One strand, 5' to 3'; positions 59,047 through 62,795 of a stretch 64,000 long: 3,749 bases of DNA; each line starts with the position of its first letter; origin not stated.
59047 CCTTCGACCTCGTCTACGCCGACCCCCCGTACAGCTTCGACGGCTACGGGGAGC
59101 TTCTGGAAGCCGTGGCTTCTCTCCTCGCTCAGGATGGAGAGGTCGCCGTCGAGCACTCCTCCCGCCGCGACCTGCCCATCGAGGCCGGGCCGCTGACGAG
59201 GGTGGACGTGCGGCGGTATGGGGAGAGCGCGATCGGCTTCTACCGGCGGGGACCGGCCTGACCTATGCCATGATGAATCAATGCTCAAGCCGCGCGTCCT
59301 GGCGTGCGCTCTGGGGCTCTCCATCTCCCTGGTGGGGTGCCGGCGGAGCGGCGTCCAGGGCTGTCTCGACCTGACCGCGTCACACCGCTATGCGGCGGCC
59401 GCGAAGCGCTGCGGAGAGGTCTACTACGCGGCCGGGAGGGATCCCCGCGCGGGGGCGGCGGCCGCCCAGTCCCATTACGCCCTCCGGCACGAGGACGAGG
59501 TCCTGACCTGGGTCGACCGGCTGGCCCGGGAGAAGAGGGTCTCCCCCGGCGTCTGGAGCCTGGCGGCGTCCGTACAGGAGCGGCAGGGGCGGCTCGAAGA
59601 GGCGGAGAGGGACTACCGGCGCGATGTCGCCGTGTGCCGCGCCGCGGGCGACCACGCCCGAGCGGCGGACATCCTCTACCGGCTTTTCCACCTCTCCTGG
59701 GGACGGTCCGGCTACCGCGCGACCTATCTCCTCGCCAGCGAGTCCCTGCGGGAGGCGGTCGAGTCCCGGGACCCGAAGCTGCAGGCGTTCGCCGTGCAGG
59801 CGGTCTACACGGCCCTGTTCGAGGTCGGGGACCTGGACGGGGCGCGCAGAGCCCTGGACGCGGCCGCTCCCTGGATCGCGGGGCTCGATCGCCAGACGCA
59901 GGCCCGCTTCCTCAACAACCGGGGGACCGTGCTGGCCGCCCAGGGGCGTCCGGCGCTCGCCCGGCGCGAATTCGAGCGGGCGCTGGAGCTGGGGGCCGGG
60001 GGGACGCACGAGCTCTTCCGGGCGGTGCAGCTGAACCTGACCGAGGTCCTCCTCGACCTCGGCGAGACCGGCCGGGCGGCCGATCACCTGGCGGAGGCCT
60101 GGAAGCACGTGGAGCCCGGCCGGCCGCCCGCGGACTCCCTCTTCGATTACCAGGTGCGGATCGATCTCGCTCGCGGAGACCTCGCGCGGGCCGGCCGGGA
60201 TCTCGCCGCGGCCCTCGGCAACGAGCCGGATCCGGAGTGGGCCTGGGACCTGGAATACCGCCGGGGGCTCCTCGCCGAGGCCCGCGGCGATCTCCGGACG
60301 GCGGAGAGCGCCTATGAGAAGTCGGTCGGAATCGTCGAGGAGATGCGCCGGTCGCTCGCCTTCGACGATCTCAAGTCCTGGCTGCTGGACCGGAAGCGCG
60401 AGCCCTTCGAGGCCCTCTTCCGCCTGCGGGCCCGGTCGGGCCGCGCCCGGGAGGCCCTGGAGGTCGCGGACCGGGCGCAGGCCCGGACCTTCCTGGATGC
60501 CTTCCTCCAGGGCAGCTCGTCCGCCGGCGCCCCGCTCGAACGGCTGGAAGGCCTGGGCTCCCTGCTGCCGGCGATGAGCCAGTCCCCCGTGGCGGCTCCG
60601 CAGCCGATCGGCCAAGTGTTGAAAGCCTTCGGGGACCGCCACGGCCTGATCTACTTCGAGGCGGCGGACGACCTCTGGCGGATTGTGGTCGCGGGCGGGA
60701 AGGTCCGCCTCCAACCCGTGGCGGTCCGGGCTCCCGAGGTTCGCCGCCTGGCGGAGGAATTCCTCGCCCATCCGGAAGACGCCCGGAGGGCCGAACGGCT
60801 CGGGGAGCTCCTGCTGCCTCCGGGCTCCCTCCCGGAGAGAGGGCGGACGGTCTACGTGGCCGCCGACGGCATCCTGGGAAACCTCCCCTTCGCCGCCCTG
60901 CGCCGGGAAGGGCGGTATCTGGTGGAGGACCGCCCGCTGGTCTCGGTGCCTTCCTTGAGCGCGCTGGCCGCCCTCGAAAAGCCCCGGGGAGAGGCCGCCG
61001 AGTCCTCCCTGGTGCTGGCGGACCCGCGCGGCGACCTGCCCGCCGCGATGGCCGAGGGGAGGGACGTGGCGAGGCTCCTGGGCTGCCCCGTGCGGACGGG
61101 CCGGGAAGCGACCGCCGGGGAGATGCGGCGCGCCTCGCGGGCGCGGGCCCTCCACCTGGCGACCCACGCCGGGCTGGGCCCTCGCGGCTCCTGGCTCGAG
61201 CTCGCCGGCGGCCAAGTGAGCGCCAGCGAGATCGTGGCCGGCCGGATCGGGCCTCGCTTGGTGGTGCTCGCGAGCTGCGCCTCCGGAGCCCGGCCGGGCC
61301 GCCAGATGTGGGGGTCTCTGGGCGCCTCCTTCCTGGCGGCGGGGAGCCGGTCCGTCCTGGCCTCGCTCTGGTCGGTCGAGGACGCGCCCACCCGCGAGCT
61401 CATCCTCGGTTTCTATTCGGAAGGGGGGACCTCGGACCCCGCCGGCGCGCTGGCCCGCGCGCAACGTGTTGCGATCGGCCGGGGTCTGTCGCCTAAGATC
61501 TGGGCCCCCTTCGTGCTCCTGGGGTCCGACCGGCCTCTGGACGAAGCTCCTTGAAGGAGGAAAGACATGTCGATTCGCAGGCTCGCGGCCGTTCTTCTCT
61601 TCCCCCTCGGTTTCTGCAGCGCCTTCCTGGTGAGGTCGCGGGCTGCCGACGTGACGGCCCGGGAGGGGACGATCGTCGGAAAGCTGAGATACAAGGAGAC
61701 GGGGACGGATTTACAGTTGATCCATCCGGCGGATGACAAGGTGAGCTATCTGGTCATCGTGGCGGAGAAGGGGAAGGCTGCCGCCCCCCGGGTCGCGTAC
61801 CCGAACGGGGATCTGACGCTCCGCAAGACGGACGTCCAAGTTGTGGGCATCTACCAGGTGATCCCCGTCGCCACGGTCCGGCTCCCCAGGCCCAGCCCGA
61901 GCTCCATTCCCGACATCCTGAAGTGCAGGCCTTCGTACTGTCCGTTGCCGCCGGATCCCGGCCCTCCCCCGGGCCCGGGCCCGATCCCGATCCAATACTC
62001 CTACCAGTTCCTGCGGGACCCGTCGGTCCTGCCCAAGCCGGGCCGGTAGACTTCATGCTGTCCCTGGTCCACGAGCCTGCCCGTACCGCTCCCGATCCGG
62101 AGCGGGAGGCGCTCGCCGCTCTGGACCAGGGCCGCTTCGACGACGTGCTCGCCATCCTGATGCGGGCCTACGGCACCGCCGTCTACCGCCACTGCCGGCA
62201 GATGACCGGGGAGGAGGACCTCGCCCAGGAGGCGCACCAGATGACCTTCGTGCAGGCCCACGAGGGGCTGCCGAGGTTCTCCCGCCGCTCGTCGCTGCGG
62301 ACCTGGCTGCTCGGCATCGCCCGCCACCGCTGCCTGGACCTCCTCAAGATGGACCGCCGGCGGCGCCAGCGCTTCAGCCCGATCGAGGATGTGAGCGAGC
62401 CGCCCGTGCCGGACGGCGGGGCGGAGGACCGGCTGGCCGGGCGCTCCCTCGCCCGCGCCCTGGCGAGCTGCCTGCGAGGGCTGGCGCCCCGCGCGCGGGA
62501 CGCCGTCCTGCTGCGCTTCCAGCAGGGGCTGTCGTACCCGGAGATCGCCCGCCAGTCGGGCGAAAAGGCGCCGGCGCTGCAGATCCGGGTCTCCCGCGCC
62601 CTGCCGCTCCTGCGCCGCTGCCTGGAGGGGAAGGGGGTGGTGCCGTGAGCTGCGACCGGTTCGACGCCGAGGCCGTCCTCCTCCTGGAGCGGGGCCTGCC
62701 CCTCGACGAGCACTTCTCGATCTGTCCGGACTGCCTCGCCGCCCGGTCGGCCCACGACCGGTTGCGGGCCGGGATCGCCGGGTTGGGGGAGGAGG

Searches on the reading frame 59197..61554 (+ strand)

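Call 28: search_protein_families(library=pfam, max_evalue=0.001, proteins=[window:59197-61554:+])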
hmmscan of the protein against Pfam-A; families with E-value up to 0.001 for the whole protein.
window:59197-61554:+ (785 aa): 6 families
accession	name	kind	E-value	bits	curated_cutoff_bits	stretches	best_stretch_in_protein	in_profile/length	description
PF12770.12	CHAT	-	4.8e-41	141.5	24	1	531-777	3-289/289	CHAT domain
PF00515.34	TPR_1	-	6.5e-09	35.7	27.8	0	236-265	1-30/34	Tetratricopeptide repeat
PF13424.12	TPR_12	-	1.9e-08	34.8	30.1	1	236-301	3-71/77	Tetratricopeptide repeat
PF07719.23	TPR_2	-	2.3e-06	27.7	27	1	236-265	1-30/34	Tetratricopeptide repeat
PF13181.12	TPR_8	-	7.6e-06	26.1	25.7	0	236-265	1-30/34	Tetratricopeptide repeat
PF09976.15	TPR_21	-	0.00026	21.2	25.5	0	180-281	95-188/193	Tetratricopeptide repeat-like domain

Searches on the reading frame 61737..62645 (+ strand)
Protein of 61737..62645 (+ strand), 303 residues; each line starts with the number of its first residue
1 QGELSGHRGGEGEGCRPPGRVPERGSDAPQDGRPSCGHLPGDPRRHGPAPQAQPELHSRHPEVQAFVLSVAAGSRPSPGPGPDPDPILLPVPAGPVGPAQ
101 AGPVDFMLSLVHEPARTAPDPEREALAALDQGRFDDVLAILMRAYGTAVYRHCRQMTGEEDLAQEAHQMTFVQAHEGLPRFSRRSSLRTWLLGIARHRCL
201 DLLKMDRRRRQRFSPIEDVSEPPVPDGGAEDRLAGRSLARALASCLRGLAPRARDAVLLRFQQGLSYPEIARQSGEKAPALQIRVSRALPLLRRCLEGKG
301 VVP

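Call 87: search_protein_families(library=pfam, max_evalue=0.0001, proteins=[window:61737-62645:+])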
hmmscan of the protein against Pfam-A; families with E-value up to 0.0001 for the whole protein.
window:61737-62645:+ (303 aa): 2 families
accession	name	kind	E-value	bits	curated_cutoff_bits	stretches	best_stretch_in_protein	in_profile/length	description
PF04542.20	Sigma70_r2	-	2.3e-12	47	24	1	141-208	1-70/71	Sigma-70 region 2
PF08281.18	Sigma70_r4_2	-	1.3e-09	38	25.7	1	240-289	2-51/54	Sigma-70, region 4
